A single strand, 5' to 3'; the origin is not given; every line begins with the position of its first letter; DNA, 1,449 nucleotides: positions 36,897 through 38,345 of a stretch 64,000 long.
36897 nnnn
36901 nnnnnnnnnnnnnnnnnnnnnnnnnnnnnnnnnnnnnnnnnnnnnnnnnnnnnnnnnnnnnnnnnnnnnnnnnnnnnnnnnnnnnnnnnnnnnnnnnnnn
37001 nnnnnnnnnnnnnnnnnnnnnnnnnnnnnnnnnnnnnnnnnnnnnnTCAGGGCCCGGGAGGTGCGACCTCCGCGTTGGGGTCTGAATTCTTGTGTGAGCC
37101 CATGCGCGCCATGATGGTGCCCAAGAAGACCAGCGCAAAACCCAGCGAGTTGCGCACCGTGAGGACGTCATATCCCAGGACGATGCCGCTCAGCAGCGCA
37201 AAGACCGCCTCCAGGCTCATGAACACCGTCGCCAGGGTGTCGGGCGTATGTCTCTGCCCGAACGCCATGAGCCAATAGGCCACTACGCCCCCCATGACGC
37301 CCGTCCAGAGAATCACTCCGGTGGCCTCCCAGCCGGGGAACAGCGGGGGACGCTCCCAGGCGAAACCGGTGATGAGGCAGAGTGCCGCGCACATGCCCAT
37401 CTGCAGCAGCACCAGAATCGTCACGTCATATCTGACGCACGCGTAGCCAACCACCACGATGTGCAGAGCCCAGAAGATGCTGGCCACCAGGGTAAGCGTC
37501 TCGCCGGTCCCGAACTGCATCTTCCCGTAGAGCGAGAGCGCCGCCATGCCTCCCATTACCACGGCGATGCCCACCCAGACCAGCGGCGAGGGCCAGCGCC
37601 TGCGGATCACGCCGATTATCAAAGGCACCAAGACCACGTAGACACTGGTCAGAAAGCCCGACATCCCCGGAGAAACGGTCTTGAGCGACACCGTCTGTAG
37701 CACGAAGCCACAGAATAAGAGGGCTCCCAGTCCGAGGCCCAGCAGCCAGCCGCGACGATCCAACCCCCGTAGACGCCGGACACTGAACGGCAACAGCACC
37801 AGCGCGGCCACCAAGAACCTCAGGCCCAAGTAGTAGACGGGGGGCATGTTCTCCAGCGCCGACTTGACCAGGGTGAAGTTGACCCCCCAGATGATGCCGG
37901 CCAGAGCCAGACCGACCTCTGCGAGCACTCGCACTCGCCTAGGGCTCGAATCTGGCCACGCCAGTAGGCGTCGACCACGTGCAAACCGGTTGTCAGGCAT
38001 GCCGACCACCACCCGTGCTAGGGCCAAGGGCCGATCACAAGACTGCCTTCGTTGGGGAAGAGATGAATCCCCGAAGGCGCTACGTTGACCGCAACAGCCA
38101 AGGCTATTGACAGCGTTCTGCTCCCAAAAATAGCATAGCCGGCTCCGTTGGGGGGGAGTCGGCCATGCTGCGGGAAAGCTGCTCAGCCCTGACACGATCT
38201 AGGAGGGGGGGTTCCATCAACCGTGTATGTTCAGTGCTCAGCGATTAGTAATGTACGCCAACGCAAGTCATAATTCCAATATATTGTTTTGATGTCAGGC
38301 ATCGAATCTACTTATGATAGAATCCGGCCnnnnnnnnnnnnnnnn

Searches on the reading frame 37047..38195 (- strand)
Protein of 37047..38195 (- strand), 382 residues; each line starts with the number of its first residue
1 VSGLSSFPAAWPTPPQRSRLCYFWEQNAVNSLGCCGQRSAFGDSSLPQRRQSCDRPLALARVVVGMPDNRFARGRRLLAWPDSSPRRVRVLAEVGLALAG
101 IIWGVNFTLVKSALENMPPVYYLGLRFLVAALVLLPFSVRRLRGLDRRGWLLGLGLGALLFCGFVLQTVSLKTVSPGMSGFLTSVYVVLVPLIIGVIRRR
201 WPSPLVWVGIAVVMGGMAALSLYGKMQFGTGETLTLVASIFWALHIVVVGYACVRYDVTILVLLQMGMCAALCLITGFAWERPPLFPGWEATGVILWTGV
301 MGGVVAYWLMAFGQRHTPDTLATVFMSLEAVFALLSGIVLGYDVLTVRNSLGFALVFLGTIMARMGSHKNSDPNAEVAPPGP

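Call 25: search_protein_families(library=pfam, proteins=[window:37047-38195:-], max_evalue=0.0001)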
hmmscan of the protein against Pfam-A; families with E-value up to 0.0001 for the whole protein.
window:37047-38195:- (382 aa): 1 family
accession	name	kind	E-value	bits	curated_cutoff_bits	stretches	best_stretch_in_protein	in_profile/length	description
PF00892.27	EamA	-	9.8e-33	113.7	28.2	2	94-221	5-134/135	EamA-like transporter family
